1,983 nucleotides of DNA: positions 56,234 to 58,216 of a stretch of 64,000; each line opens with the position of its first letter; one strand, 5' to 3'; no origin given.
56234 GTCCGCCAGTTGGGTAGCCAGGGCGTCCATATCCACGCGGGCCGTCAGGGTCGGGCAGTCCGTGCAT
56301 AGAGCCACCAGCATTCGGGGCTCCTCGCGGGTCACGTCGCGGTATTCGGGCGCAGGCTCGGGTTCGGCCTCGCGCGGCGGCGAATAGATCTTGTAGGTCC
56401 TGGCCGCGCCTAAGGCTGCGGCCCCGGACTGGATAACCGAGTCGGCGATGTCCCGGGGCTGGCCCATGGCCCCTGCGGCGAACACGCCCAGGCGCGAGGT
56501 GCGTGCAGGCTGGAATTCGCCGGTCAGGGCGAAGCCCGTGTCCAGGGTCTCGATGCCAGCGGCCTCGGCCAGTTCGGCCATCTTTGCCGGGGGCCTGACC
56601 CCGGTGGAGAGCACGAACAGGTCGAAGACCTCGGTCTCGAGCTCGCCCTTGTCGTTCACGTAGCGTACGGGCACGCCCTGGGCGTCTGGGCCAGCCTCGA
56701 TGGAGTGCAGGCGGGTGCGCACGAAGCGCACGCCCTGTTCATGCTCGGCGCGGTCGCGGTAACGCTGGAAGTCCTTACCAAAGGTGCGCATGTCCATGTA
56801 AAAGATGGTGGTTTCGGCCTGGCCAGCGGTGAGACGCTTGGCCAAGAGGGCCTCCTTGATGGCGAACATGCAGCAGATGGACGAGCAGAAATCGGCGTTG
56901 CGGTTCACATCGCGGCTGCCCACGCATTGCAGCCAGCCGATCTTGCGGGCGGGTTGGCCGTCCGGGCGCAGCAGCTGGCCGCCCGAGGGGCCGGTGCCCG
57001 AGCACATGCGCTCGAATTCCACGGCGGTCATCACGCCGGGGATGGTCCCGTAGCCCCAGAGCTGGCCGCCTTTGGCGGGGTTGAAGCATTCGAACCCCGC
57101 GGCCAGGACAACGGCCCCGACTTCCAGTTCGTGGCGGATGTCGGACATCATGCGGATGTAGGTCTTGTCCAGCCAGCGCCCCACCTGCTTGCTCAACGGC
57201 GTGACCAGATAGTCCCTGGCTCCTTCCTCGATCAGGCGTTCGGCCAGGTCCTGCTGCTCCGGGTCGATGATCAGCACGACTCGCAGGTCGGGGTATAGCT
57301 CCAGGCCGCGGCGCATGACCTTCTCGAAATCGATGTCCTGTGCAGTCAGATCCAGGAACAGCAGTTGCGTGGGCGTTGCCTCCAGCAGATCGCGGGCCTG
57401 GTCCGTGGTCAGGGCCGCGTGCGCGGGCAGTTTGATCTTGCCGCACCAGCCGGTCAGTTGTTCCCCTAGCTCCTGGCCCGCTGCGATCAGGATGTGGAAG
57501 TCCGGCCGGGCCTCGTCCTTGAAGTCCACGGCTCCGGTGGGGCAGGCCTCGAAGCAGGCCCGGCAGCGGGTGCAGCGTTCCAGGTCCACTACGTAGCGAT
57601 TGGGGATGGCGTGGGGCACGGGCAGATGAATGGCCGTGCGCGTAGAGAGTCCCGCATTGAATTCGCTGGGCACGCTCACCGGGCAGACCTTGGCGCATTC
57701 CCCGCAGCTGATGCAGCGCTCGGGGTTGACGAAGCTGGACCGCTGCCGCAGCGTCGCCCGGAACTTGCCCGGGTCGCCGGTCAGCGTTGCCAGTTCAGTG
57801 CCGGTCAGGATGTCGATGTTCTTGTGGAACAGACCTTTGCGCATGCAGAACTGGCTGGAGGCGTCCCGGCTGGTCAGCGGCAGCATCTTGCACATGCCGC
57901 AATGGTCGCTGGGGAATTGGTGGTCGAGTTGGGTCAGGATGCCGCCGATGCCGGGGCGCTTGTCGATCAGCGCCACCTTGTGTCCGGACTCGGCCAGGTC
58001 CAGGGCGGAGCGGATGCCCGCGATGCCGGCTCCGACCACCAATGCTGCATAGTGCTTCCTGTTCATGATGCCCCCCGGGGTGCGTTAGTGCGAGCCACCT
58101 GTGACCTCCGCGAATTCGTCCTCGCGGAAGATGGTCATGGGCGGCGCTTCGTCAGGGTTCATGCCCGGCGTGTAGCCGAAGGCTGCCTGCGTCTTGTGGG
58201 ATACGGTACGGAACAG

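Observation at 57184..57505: Degenerate CheY-receiver-like insert inside the giant HdrA-like protein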

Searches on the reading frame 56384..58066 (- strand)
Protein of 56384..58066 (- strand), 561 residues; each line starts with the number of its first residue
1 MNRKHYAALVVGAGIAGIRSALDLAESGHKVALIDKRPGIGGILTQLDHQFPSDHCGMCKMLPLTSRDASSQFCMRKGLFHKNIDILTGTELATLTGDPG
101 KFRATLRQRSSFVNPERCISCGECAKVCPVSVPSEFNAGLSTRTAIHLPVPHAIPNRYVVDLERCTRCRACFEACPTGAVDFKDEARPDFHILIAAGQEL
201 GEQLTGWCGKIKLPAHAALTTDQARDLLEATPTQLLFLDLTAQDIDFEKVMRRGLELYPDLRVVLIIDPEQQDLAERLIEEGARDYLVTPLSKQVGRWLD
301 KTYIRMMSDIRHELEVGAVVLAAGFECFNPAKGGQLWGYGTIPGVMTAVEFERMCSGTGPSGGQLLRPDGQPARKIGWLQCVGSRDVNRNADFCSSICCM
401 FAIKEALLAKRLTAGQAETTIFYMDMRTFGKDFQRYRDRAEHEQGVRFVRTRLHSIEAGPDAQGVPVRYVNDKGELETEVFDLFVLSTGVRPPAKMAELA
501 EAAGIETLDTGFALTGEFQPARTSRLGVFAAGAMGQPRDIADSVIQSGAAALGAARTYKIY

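Call 58: search_solved_structures(query=window:56384-58066:-, max_evalue=1e-10, show_alignments=2)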
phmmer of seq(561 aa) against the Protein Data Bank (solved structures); distinct sequences matched with E-value up to 1e-10: 6.
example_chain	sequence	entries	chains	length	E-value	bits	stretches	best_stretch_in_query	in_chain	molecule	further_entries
5odc_A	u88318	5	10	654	2.1e-84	287.2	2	313-555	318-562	Heterodisulfide reductase, subunit A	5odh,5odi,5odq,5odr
9sfi_A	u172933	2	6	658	4.2e-82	279.7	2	314-553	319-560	CoB--CoM heterodisulfide reductase iron-sulfur subunit A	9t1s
8rvu_a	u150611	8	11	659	4.5e-81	276.3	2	313-555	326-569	H(2):CoB-CoM heterodisulfide,ferredoxin reductase subunit A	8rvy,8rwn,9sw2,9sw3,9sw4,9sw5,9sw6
8rvv_A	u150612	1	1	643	4.9e-81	276.2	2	313-555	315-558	H(2):CoB-CoM heterodisulfide,ferredoxin reductase subunit A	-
7bkb_A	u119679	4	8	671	2e-67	231.2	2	308-554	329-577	CoB--CoM heterodisulfide reductase iron-sulfur subunit A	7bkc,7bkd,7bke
6tjr_A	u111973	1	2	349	1.1e-28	103.3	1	315-555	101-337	Fumarate reductase/succinate dehydrogenase flavoprotein domain protein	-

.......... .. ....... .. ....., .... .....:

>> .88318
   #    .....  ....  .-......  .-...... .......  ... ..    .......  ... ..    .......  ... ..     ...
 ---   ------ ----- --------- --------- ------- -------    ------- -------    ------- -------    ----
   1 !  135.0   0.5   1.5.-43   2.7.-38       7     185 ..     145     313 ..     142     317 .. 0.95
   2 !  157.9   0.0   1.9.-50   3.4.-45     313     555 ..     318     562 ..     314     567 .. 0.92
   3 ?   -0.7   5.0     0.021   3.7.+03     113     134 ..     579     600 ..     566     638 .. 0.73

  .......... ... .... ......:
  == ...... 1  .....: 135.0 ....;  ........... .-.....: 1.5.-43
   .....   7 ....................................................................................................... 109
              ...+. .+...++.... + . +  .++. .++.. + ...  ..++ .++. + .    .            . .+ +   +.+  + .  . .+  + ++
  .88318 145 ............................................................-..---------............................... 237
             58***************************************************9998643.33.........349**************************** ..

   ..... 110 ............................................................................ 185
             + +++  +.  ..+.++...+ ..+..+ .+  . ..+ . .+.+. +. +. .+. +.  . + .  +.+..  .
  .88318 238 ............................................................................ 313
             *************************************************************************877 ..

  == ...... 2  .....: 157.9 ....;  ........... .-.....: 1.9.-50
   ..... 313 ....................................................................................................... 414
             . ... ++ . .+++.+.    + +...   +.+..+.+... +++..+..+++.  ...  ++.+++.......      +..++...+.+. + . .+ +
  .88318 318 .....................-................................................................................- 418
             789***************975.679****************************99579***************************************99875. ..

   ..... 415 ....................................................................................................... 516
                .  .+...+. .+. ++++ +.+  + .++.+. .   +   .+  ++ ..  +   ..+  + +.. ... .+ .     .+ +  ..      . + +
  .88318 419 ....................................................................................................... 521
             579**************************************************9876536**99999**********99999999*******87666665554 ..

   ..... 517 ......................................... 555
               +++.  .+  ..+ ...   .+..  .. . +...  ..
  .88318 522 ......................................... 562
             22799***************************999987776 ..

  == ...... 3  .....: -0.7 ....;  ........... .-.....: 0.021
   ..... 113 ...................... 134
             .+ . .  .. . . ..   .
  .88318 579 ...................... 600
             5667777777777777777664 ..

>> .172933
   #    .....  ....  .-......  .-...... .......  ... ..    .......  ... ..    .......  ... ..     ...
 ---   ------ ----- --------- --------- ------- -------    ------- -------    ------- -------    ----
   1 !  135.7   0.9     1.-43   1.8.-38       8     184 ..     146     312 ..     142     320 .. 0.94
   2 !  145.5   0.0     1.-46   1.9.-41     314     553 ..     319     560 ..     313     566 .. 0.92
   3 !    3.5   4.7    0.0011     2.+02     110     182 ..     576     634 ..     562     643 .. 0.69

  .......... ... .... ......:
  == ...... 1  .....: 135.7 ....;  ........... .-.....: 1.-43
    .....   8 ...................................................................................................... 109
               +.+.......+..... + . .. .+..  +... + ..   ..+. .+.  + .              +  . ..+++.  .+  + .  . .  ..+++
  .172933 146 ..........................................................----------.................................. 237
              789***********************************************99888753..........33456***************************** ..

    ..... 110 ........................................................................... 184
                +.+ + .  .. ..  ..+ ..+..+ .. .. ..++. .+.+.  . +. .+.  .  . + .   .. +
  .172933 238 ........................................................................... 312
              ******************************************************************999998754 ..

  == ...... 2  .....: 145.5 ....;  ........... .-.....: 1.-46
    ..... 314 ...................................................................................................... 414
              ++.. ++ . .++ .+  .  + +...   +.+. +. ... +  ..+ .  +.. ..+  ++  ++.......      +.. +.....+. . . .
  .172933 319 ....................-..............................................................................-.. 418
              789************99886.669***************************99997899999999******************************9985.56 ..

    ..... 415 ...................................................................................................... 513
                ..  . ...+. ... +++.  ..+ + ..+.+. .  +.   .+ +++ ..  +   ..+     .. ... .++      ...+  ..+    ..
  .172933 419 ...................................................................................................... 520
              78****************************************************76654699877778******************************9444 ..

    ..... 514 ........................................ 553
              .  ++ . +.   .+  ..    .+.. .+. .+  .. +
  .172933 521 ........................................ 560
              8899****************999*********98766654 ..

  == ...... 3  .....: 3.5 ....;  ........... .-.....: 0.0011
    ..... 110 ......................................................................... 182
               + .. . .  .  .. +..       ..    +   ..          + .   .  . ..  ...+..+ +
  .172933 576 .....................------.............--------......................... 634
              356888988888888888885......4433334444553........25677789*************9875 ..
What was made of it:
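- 57512..57739 (-): Inserted ferredoxin domain of HdrA module 1 (residues 110-185, two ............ motifs). It lies immediately N-terminal to the receiver insert. It aligns to HdrA 5ODC_A residues 238-313 (call 58).
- On HdrA (heterodisulfide reductase subunit A): phmmer to 5ODC_A gives E = 2e-84 (call 58).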
